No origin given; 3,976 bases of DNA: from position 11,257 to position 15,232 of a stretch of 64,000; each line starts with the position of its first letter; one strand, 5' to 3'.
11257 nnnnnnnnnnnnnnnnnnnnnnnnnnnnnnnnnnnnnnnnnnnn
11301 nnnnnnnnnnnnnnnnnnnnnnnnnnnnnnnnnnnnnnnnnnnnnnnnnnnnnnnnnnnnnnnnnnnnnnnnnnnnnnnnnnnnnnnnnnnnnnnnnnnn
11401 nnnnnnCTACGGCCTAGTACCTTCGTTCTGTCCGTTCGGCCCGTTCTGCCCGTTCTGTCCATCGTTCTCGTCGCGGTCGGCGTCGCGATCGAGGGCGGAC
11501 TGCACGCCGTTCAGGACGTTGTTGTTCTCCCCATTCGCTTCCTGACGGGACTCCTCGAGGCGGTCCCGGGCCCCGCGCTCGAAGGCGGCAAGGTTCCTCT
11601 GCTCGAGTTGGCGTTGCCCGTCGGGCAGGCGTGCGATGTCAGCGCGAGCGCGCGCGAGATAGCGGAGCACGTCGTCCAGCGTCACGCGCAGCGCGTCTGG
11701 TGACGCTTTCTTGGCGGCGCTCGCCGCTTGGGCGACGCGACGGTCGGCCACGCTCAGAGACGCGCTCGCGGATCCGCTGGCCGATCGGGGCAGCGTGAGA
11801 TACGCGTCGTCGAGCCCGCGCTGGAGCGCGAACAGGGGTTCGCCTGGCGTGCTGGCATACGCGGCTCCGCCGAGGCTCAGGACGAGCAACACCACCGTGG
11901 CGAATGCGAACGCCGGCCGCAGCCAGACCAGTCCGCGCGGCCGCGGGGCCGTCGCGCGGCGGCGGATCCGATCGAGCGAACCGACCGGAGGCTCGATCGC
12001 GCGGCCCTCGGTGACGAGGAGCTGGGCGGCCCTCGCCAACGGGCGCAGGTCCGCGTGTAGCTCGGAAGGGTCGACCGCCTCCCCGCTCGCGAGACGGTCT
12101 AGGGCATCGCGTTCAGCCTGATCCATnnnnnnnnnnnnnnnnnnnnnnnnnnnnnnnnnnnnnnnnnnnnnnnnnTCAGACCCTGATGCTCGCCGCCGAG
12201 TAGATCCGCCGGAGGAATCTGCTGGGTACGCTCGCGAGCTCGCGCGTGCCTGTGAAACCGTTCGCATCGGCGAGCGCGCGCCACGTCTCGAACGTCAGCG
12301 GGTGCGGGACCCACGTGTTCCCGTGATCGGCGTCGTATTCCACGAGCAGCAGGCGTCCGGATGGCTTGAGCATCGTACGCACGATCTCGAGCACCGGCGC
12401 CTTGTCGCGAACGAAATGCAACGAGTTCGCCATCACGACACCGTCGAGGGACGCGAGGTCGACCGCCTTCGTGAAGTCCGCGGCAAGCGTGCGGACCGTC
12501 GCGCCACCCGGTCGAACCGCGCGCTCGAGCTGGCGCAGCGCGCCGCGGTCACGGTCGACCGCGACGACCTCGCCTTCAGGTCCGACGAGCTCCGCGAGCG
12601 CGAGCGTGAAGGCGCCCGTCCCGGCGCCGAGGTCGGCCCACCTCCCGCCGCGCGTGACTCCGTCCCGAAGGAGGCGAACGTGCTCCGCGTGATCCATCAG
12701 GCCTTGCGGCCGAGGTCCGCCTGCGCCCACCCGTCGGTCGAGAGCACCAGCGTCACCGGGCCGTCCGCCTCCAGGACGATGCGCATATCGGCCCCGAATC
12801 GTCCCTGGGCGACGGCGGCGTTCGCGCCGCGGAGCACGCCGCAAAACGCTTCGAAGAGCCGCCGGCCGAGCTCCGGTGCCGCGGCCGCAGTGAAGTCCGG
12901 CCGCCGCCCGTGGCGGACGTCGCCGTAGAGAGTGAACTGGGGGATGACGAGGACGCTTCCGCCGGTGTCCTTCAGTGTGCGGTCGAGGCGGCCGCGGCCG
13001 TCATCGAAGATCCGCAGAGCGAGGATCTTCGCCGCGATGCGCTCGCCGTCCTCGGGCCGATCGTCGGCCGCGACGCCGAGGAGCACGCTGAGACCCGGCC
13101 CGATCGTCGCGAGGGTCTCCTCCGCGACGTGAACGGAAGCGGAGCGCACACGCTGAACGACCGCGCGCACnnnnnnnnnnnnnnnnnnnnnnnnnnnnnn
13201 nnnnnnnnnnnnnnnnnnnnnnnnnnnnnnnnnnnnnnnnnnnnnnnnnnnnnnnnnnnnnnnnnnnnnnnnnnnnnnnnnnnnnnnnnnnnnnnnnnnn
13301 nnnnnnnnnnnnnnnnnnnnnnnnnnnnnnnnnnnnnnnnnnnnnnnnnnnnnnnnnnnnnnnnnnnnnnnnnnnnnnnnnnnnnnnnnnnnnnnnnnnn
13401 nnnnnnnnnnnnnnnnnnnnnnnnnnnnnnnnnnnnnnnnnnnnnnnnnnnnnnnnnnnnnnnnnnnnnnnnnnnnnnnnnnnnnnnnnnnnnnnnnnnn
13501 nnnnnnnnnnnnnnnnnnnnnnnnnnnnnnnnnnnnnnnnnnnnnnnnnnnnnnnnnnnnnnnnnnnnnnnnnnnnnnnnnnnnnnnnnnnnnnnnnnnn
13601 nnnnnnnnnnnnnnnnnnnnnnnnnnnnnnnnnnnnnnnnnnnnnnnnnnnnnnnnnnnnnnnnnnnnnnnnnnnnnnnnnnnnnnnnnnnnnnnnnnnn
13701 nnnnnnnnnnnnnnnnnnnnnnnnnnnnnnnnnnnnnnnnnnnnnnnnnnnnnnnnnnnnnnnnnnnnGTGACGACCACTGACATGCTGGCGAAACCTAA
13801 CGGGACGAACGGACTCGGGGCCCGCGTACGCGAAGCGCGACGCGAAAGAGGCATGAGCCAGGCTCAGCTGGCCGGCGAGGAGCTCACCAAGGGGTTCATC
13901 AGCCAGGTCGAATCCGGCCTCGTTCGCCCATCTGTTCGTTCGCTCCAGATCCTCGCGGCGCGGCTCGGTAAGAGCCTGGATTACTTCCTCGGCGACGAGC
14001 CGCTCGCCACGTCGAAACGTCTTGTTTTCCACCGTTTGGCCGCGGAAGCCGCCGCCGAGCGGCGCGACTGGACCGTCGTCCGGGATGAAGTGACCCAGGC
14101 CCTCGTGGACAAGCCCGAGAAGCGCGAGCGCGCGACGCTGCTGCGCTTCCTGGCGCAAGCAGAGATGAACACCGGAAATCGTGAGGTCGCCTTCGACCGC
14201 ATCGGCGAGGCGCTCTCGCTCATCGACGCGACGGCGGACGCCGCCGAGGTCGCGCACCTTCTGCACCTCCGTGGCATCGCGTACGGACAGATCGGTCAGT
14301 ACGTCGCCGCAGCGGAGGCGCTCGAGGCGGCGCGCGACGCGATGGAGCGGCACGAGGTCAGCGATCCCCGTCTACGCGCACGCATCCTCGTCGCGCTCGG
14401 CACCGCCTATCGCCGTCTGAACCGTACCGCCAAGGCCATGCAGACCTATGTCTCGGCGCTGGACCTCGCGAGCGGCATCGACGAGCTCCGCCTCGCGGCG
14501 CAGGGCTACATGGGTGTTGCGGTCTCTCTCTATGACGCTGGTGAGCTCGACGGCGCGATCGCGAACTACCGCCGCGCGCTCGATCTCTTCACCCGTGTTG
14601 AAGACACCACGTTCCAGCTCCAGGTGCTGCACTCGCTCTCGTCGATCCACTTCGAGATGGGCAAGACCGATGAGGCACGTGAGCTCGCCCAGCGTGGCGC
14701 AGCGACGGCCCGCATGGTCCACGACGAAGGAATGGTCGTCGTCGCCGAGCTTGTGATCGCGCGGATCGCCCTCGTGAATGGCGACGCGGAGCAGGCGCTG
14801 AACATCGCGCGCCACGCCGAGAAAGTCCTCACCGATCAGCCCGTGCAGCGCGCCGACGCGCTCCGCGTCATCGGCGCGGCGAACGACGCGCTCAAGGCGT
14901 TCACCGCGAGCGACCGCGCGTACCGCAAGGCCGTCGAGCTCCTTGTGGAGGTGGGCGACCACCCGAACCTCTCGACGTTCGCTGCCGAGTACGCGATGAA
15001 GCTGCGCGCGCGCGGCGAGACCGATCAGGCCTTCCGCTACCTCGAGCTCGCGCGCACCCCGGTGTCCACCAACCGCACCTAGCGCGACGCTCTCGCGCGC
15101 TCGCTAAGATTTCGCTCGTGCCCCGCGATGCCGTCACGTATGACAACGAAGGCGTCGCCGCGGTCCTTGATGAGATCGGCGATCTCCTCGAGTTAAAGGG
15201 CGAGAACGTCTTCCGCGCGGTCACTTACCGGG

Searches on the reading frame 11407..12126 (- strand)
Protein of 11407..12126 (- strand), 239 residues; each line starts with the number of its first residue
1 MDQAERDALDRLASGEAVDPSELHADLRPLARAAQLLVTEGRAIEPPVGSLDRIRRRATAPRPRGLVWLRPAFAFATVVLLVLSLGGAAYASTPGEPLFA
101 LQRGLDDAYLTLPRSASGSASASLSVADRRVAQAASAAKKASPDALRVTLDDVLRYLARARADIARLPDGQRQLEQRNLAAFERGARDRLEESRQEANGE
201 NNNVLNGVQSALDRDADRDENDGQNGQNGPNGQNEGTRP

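Call 9: search_protein_families(library=pfam, proteins=[window:11407-12126:-], max_evalue=0.01)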
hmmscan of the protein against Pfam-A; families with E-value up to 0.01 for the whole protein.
window:11407-12126:- (239 aa): 1 family
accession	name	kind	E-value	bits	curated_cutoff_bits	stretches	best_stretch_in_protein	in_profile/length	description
PF18915.5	DUF5667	-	0.0002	22.2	27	1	92-197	2-96/99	Domain of unknown function (DUF5667)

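Call 11: search_protein_families(library=ncbifam, proteins=[window:11407-12126:-], max_evalue=0.01)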
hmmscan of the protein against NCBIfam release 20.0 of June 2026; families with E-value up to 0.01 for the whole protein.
window:11407-12126:- (239 aa): 0 families

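Call 43: search_protein_families(library=pfam, proteins=[window:11407-12126:-], max_evalue=1)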
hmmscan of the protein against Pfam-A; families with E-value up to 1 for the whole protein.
window:11407-12126:- (239 aa): 1 family
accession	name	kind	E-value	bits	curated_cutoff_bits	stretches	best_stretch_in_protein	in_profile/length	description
PF18915.5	DUF5667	-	0.0002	22.2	27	1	92-197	2-96/99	Domain of unknown function (DUF5667)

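Call 49: search_solved_structures(query=window:11407-12126:-, max_evalue=1)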
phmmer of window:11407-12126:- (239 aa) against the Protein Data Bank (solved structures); distinct sequences matched with E-value up to 1: 2.
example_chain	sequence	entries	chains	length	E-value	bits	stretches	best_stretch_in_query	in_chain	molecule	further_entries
9e6q_AO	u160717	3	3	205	0.36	14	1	89-161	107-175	Large ribosomal subunit protein uL18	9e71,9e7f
3lmd_A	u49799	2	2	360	0.55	13.4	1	147-183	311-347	Geranylgeranyl pyrophosphate synthase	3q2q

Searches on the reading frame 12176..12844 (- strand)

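Call 9: search_protein_families(library=pfam, proteins=[window:12176-12844:-], max_evalue=0.01)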
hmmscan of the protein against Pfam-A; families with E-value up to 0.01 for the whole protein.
window:12176-12844:- (222 aa): 11 families
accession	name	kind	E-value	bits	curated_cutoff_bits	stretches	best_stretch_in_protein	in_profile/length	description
PF13847.12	Methyltransf_31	-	6.1e-14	52.4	27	1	67-175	5-114/145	Methyltransferase domain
PF13649.12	Methyltransf_25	-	3e-13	50.7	27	1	71-163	3-97/97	Methyltransferase domain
PF08242.18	Methyltransf_12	-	1.2e-12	48.8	30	1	71-165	2-98/98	Methyltransferase domain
PF08241.18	Methyltransf_11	-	2.3e-12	47.8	21.2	1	71-166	2-94/95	Methyltransferase domain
PF13489.12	Methyltransf_23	-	2.5e-09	37.5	27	1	65-196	22-140/164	Methyltransferase domain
PF01209.24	Ubie_methyltran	-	4.4e-08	33.2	20.1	1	61-170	43-154/233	ubiE/COQ5 methyltransferase family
PF05175.20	MTS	-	2.3e-07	31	23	1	65-178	31-149/170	Methyltransferase small domain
PF01728.25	FtsJ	-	5.2e-06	26.9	24.1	1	63-136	19-100/181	FtsJ-like methyltransferase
PF01135.25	PCMT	-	8.2e-05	22.9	20.3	1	52-115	62-123/210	Protein-L-isoaspartate(D-aspartate) O-methyltransferase (PCMT)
PF01189.24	Methyltr_RsmB-F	-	0.0044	17.1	27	1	68-127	11-71/199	16S rRNA methyltransferase RsmB/F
PF13578.12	Methyltransf_24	-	0.0073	17.6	26.3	0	72-166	3-101/105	Methyltransferase domain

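Call 11: search_protein_families(library=ncbifam, proteins=[window:12176-12844:-], max_evalue=0.01)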
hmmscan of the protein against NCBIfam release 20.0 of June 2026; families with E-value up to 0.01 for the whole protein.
window:12176-12844:- (222 aa): 33 families (the best 25 are shown)
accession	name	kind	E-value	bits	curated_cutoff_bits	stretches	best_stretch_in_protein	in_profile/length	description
NF001240.0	PRK00216.1-1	equivalog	5.2e-10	38.8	378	1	60-171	58-172/251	bifunctional demethylmenaquinone methyltransferase/2-methoxy-6-polyprenyl-1,4-benzoquinol methylase UbiE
TIGR02469.1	CbiT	equivalog_domain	3.7e-09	36.9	78.3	1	66-167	20-120/124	precorrin-6Y C5,15-methyltransferase (decarboxylating) subunit CbiT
NF041537.1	ArsM_AhpD_UU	exception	1.7e-08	33.6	510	1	63-168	74-181/345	arsenite methyltransferase/AhpD domain selenoprotein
TIGR02072.1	BioC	equivalog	3.4e-08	33.6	184.95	1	67-167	36-132/244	malonyl-ACP O-methyltransferase BioC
NF052510.1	methyltran_MpqE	exception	7.5e-08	32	335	1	64-171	45-155/234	methyl-plastoquinone biosynthesis methyltransferase MpqE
NF043040.1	corrin_prot_MT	hypoth_equivalog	7.6e-07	28.8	180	1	60-169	36-149/216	corrinoid protein-associated methyltransferase CpaM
NF041536.1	ArsM_DUF2284_UU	exception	8.2e-07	27.7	575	1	64-169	75-182/459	arsenite methyltransferase/DUF2284 domain selenoprotein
NF047649.1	MTase_UXPK_star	exception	8.6e-07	28.3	460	1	67-168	79-182/283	methyltransferase/UXPK-star double selenoprotein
NF045667.1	MTase_DVU1556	equivalog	1.2e-06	28.1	155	1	62-169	19-121/213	DVU_1556 family methyltransferase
TIGR03534.1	RF_mod_PrmC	equivalog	1.3e-06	28.1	199.1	1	68-137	91-161/253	peptide chain release factor N(5)-glutamine methyltransferase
NF001244.0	PRK00216.1-5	equivalog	5.8e-06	25.8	216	1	66-175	49-161/236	bifunctional demethylmenaquinone methyltransferase/2-methoxy-6-polyprenyl-1,4-benzoquinol methylase UbiE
TIGR02752.1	MenG_heptapren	equivalog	8.6e-06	25.4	419.85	1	62-169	42-151/231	demethylmenaquinone methyltransferase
NF001243.0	PRK00216.1-4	equivalog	1.2e-05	24.7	235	1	62-169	44-153/237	demethylmenaquinone methyltransferase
NF005640.0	PRK07402.1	equivalog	5.5e-05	22.8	219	1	71-167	49-143/200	precorrin-6Y C5,15-methyltransferase subunit CbiT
NF001556.0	PRK00377.1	equivalog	8.6e-05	22.4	238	1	62-108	37-83/198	cobalt-precorrin-6Y C(15)-methyltransferase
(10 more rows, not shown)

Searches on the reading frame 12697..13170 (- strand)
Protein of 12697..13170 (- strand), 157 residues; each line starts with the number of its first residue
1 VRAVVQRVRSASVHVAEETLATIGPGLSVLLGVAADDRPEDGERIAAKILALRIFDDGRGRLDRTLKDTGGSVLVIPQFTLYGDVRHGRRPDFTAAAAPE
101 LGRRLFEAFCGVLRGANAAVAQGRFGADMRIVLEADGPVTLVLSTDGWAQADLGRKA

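Call 9: search_protein_families(library=pfam, proteins=[window:12697-13170:-], max_evalue=0.01)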
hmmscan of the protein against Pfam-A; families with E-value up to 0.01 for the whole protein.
window:12697-13170:- (157 aa): 1 family
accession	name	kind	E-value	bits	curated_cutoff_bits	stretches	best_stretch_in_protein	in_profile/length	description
PF02580.21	Tyr_Deacylase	-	7.5e-49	166.2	25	1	2-143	1-143/144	D-Tyr-tRNA(Tyr) deacylase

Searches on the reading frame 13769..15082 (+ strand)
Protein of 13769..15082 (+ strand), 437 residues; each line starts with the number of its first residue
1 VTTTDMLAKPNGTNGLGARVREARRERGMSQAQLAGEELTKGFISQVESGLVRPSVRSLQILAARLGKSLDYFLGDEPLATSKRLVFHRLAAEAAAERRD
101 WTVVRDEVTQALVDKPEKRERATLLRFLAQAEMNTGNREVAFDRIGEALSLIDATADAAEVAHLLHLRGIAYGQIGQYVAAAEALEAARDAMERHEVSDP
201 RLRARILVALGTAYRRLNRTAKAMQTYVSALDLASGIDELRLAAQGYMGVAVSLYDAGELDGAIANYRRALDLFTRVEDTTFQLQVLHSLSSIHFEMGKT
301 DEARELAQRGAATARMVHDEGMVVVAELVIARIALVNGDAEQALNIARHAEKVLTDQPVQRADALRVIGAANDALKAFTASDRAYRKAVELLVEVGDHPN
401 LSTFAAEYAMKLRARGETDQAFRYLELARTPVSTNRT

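Call 9: search_protein_families(library=pfam, proteins=[window:13769-15082:+], max_evalue=0.01)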
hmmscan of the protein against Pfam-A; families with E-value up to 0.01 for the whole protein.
window:13769-15082:+ (437 aa): 19 families
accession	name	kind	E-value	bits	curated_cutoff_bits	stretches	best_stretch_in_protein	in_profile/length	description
PF13424.12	TPR_12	-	1.9e-22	79.7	30.1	3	244-314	3-75/77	Tetratricopeptide repeat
PF17874.7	TPR_MalT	-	2.6e-18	66.9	45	1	181-363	17-200/336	MalT-like TPR region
PF07719.23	TPR_2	-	7.2e-12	44.9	27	0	244-274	1-31/34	Tetratricopeptide repeat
PF00515.34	TPR_1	-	9.2e-10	38.4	27.8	0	244-273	1-30/34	Tetratricopeptide repeat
PF13181.12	TPR_8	-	2.2e-09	37.2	25.7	0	204-234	1-31/34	Tetratricopeptide repeat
PF01381.28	HTH_3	-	2.6e-09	37.4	23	1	20-73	1-55/55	Helix-turn-helix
PF13428.12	TPR_14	-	1.3e-06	28.9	23.5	0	205-242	2-39/44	Tetratricopeptide repeat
PF13374.12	TPR_10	-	2.3e-06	27.9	27.5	1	285-318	3-36/42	Tetratricopeptide repeat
PF13560.12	HTH_31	-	4.2e-05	24.2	27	1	16-67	2-55/64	Helix-turn-helix domain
PF13414.12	TPR_11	-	8.2e-05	22.7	26.8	1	254-273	4-23/42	TPR repeat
PF13432.12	TPR_16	-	9.3e-05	23.2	32.7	1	209-273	2-60/65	Tetratricopeptide repeat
PF12844.13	HTH_19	-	0.00016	21.9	30.2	1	17-63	1-48/64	Helix-turn-helix domain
PF25058.1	ARM_TT21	-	0.00017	22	27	0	281-348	54-118/155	Tetratricopeptide repeat protein 21 ARM repeat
PF14938.12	SNAP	-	0.0004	20.4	25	1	178-306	51-177/282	Soluble NSF attachment protein, SNAP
PF14559.12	TPR_19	-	0.0021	18.8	25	0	254-314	1-55/68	Tetratricopeptide repeat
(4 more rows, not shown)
